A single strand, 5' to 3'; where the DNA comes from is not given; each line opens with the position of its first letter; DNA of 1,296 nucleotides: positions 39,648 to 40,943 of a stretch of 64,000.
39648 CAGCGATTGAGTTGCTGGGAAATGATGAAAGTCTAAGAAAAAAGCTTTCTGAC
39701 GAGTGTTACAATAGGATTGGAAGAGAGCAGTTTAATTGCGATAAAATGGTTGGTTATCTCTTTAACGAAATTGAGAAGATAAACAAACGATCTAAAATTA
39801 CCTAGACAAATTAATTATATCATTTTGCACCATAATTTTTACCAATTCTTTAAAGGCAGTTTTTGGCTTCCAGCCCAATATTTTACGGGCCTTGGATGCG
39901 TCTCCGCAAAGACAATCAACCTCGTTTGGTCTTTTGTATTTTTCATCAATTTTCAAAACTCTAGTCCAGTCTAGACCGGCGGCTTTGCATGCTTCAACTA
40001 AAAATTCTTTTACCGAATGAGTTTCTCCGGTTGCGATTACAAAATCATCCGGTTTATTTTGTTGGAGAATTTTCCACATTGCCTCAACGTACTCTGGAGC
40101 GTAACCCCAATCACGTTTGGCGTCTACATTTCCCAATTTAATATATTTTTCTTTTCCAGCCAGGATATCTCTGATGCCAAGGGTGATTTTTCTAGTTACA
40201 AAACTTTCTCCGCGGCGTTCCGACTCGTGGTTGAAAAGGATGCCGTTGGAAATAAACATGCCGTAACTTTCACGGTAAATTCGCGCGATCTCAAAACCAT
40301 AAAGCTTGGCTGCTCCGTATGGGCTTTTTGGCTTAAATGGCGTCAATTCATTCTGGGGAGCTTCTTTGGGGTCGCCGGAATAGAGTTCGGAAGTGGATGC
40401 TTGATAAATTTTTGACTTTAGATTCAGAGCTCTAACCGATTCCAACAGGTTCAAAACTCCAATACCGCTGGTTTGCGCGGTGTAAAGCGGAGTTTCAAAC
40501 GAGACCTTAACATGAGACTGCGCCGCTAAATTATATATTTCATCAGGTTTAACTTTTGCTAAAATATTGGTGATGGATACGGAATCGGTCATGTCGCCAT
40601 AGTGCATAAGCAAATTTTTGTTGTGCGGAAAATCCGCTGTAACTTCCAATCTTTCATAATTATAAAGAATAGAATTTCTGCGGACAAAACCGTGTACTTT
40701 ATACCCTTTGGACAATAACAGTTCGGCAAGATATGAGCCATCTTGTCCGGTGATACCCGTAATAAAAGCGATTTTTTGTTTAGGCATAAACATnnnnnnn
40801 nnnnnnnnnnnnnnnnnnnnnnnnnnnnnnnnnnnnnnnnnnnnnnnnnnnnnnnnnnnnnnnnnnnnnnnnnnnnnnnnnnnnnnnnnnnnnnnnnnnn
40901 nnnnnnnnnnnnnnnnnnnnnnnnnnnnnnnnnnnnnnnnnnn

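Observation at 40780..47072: Inverted pair of Capsule_synth (KpsC/KpsS-like) paralogs flanking a B12-rSAM and an MsbA/PglK-type exporter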

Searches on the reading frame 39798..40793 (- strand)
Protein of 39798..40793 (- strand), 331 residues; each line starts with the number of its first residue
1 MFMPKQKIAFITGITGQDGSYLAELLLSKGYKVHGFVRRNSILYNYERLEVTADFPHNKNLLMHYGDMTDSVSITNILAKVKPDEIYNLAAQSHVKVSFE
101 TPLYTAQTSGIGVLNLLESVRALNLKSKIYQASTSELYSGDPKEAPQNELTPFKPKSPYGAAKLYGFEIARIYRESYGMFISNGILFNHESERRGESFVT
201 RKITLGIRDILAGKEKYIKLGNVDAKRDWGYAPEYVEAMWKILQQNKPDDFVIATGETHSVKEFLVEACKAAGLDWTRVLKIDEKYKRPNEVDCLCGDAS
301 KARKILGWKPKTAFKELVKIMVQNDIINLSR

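Call 3: search_protein_families(library=pfam, proteins=[window:39798-40793:-], max_evalue=0.01)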
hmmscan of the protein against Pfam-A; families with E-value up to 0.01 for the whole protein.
window:39798-40793:- (331 aa): 4 families
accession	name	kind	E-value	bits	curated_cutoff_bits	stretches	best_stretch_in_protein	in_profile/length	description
PF16363.11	GDP_Man_Dehyd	-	5.2e-127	424.3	27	1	10-321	1-332/332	GDP-mannose 4,6 dehydratase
PF01370.27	Epimerase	-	1.3e-63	215.1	20.9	1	10-254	2-240/240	NAD dependent epimerase/dehydratase family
PF04321.23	RmlD_sub_bind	-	2.7e-09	37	27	1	10-168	4-134/287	RmlD substrate binding domain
PF02719.21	Polysacc_synt_2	-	8.6e-05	22.3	20.2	1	10-128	2-123/293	Polysaccharide biosynthesis protein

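Call 57: search_protein_families(library=ncbifam, proteins=[window:39798-40793:-], max_evalue=0.000001)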
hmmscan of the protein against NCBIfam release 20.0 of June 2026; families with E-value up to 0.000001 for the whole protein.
window:39798-40793:- (331 aa): 11 families
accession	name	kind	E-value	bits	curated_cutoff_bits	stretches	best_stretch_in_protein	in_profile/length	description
TIGR01472.1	gmd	equivalog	1.7e-134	448.3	415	1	7-326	1-339/342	GDP-mannose 4,6-dehydratase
TIGR04180.1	EDH_00030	hypoth_equivalog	7.9e-34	117.1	475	1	10-312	2-296/297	NAD-dependent 4,6-dehydratase LegB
TIGR01181.1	dTDP_gluc_dehyt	equivalog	5.6e-30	104.5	365.1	1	11-323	4-309/321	dTDP-glucose 4,6-dehydratase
TIGR02622.1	CDP_4_6_dhtase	equivalog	4.9e-27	95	278.45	1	6-323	4-328/352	CDP-glucose 4,6-dehydratase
TIGR01179.1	galE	equivalog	6.2e-22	77.8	262.3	1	10-173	3-159/332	UDP-glucose 4-epimerase GalE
NF007490.0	PRK10084.1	subfamily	9.9e-18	64.2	649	1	47-323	38-332/361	dTDP-glucose 4,6-dehydratase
NF007582.0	PRK10217.1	equivalog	1.5e-17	63.7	698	1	11-326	6-332/355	dTDP-glucose 4,6-dehydratase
NF007956.0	PRK10675.1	subfamily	1.3e-11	44.2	394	1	10-166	4-156/338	UDP-glucose 4-epimerase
NF011728.1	PRK15181.1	equivalog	7.9e-08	31.7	760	1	7-319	16-331/348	Vi polysaccharide biosynthesis UDP-N-acetylglucosaminuronic acid C-4 epimerase TviC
TIGR03466.1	HpnA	hypoth_equivalog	4.7e-07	29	367.65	1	9-161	3-140/327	hopanoid-associated sugar epimerase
NF052578.1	StrlDmthSdmBMthl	equivalog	8.9e-07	29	600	0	10-164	4-145/328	sterol demethylase protein SdmB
